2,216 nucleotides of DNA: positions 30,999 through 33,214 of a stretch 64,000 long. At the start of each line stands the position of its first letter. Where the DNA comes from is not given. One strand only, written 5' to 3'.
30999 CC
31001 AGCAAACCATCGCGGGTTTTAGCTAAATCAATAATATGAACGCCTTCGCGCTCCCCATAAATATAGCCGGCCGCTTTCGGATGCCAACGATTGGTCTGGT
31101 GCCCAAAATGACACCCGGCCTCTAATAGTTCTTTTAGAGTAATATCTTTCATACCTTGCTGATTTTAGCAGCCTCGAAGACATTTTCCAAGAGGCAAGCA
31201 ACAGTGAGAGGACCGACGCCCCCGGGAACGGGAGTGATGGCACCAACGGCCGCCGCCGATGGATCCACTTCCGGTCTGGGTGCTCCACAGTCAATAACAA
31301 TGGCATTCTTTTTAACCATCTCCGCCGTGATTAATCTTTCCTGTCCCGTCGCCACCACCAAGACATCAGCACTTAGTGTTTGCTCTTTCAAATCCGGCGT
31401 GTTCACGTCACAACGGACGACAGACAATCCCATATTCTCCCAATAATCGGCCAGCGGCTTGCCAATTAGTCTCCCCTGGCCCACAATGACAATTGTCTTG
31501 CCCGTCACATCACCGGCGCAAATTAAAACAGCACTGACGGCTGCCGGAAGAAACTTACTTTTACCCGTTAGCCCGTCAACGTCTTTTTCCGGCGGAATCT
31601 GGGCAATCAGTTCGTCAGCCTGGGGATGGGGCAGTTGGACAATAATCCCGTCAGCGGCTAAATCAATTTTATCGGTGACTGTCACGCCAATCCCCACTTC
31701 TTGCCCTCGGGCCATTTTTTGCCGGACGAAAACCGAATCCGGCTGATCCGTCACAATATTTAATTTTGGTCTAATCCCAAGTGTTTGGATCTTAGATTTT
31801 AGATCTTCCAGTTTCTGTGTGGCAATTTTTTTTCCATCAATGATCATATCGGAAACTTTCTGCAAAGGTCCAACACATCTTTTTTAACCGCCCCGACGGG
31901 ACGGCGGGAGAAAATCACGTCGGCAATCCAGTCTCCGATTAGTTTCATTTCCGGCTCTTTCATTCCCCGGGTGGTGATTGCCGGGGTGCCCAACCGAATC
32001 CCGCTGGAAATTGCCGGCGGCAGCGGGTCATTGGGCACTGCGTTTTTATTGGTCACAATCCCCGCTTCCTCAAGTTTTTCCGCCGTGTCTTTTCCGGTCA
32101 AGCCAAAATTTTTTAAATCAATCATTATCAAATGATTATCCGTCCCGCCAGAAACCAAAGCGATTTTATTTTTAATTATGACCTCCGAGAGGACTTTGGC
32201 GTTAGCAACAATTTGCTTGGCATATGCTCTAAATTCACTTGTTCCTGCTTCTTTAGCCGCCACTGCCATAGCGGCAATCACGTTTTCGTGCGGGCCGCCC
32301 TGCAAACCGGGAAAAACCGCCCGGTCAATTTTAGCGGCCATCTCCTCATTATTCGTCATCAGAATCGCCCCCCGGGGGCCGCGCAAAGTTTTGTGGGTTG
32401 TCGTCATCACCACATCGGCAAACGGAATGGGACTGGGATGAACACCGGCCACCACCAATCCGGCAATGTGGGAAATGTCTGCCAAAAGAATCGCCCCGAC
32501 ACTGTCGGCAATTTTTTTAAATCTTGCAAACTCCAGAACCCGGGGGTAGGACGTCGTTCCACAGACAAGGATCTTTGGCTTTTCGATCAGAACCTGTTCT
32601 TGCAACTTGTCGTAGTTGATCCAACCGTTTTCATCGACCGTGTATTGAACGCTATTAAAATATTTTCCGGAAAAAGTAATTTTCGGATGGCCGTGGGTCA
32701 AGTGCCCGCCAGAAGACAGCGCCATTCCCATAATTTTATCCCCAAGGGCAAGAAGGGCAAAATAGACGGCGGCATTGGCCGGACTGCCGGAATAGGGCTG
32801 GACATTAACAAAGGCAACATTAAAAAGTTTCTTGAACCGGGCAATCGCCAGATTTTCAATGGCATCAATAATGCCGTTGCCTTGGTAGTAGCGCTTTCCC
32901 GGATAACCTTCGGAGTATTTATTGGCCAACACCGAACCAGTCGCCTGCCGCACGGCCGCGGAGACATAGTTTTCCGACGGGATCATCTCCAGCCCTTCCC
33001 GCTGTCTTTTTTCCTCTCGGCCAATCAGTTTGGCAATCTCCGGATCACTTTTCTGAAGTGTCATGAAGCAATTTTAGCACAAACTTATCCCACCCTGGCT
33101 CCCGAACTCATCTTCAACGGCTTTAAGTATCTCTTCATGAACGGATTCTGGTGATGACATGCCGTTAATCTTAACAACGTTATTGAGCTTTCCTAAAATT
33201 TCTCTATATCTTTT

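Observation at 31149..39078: Complete thymidylate-supply island with an HD::Tmk fusion, a second large HD protein and two divergent Nudix genes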

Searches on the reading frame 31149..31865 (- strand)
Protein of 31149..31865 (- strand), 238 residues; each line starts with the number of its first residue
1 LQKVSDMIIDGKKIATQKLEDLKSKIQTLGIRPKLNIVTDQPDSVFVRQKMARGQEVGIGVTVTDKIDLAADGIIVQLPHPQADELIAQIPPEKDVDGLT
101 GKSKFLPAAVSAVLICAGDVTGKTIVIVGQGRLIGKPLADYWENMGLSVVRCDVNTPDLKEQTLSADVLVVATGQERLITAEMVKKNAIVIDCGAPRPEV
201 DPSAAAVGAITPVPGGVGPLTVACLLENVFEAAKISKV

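Call 3: search_protein_families(library=pfam, proteins=[window:31149-31865:-], max_evalue=0.01)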
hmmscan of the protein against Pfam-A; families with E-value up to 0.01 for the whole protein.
window:31149-31865:- (238 aa): 2 families
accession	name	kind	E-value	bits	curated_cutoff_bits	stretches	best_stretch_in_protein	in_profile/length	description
PF02882.25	THF_DHG_CYH_C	-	1.8e-33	115.5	27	1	108-235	21-158/160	Tetrahydrofolate dehydrogenase/cyclohydrolase, NAD(P)-binding domain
PF00763.28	THF_DHG_CYH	-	3.7e-10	40.5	32.8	2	9-63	1-61/115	Tetrahydrofolate dehydrogenase/cyclohydrolase, catalytic domain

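Call 4: search_protein_families(library=ncbifam, proteins=[window:31149-31865:-], max_evalue=0.01)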
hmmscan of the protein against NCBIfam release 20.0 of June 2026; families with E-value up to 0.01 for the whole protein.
window:31149-31865:- (238 aa): 33 families (the best 25 are shown)
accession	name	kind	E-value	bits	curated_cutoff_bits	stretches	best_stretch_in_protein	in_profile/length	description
NF010775.0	PRK14178.1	equivalog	8.5e-37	126.9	465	2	68-235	82-273/279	bifunctional methylenetetrahydrofolate dehydrogenase/methenyltetrahydrofolate cyclohydrolase FolD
NF010773.0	PRK14176.1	equivalog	2.2e-34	119.2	437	1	3-235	5-285/287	bifunctional 5,10-methylene-tetrahydrofolate dehydrogenase/ 5,10-methylene-tetrahydrofolate cyclohydrolase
NF010786.0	PRK14189.1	subfamily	2.9e-34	118.5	421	1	7-234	4-279/285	bifunctional methylenetetrahydrofolate dehydrogenase/methenyltetrahydrofolate cyclohydrolase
NF010787.0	PRK14191.1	equivalog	4.1e-34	118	423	1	68-234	87-278/285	bifunctional methylenetetrahydrofolate dehydrogenase/methenyltetrahydrofolate cyclohydrolase FolD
NF010770.0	PRK14173.1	equivalog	2.9e-33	115.3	411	1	6-235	3-280/287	bifunctional 5,10-methylene-tetrahydrofolate dehydrogenase/ 5,10-methylene-tetrahydrofolate cyclohydrolase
NF010785.0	PRK14188.1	subfamily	2.7e-31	108.7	396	1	68-235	89-288/297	bifunctional methylenetetrahydrofolate dehydrogenase/methenyltetrahydrofolate cyclohydrolase FolD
NF008058.0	PRK10792.1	equivalog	5.1e-31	107.7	355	1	68-234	89-280/285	bifunctional methylenetetrahydrofolate dehydrogenase/methenyltetrahydrofolate cyclohydrolase FolD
NF010783.0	PRK14186.1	equivalog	3.5e-30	105.1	333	1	68-231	88-280/297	bifunctional methylenetetrahydrofolate dehydrogenase/methenyltetrahydrofolate cyclohydrolase FolD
NF041156.1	FolD_Thplmales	equivalog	5.2e-30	104.6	480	1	7-236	1-275/277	bifunctional methylenetetrahydrofolate dehydrogenase/methenyltetrahydrofolate cyclohydrolase FolD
NF010790.0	PRK14194.1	equivalog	2.7e-29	102.4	508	2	68-235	89-284/301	bifunctional methylenetetrahydrofolate dehydrogenase/methenyltetrahydrofolate cyclohydrolase FolD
NF010776.0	PRK14179.1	equivalog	4.8e-29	101.4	445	1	8-234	4-279/284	bifunctional methylenetetrahydrofolate dehydrogenase/methenyltetrahydrofolate cyclohydrolase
NF010789.1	PRK14193.1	equivalog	5.1e-29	101.4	401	1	7-234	3-279/281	bifunctional methylenetetrahydrofolate dehydrogenase/methenyltetrahydrofolate cyclohydrolase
NF010780.0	PRK14183.1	equivalog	8.1e-29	100.7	480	1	71-235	90-279/283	bifunctional 5,10-methylene-tetrahydrofolate dehydrogenase/ 5,10-methylene-tetrahydrofolate cyclohydrolase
NF010766.0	PRK14169.1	equivalog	8.7e-29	100.9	450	1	68-234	87-278/283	bifunctional methylenetetrahydrofolate dehydrogenase/methenyltetrahydrofolate cyclohydrolase FolD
NF010781.0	PRK14184.1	equivalog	9.5e-29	100.4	438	1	8-234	3-281/286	bifunctional 5,10-methylene-tetrahydrofolate dehydrogenase/ 5,10-methylene-tetrahydrofolate cyclohydrolase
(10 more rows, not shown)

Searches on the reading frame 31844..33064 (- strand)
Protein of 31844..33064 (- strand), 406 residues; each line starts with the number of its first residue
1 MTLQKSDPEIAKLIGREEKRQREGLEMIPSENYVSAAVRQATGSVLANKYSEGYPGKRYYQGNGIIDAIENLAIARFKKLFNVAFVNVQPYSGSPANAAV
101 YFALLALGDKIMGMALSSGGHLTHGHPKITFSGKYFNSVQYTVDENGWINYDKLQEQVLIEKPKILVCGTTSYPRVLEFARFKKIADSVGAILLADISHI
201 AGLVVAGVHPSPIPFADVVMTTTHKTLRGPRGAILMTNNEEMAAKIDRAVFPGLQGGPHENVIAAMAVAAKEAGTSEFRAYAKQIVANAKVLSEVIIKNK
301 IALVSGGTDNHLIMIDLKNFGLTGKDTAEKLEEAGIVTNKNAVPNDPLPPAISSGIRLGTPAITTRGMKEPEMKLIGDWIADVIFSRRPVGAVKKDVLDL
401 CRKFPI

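Call 3: search_protein_families(library=pfam, proteins=[window:31844-33064:-], max_evalue=0.01)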
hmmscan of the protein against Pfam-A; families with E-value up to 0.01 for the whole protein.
window:31844-33064:- (406 aa): 1 family
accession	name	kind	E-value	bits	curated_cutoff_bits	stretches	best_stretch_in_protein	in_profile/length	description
PF00464.25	SHMT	-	2.8e-155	517.3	27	1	3-380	1-399/399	Serine hydroxymethyltransferase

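Call 4: search_protein_families(library=ncbifam, proteins=[window:31844-33064:-], max_evalue=0.01)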
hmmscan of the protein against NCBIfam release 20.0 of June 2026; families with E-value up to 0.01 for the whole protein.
window:31844-33064:- (406 aa): 6 families
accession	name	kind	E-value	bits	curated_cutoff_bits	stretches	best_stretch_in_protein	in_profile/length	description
NF000586.1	PRK00011.1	subfamily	7.4e-168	558.5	335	1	7-405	1-402/404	serine hydroxymethyltransferase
NF010094.0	PRK13580.1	equivalog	5.8e-124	414.4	735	2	109-390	169-451/496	glycine hydroxymethyltransferase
TIGR04506.1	F_threo_transal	equivalog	2.8e-38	132.1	650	1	9-401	5-398/609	fluorothreonine transaldolase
TIGR03576.1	pyridox_MJ0158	hypoth_equivalog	6.2e-05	22.3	304.45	1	126-284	108-261/346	TIGR03576 family pyridoxal phosphate-dependent enzyme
TIGR01977.1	am_tr_V_EF2568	hypoth_equivalog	0.00029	20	377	1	142-241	118-215/376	cysteine desulfurase family protein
TIGR03588.1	PseC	equivalog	0.0029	16.6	423.5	0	145-248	102-209/380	UDP-4-amino-4,6-dideoxy-N-acetyl-beta-L-altrosamine transaminase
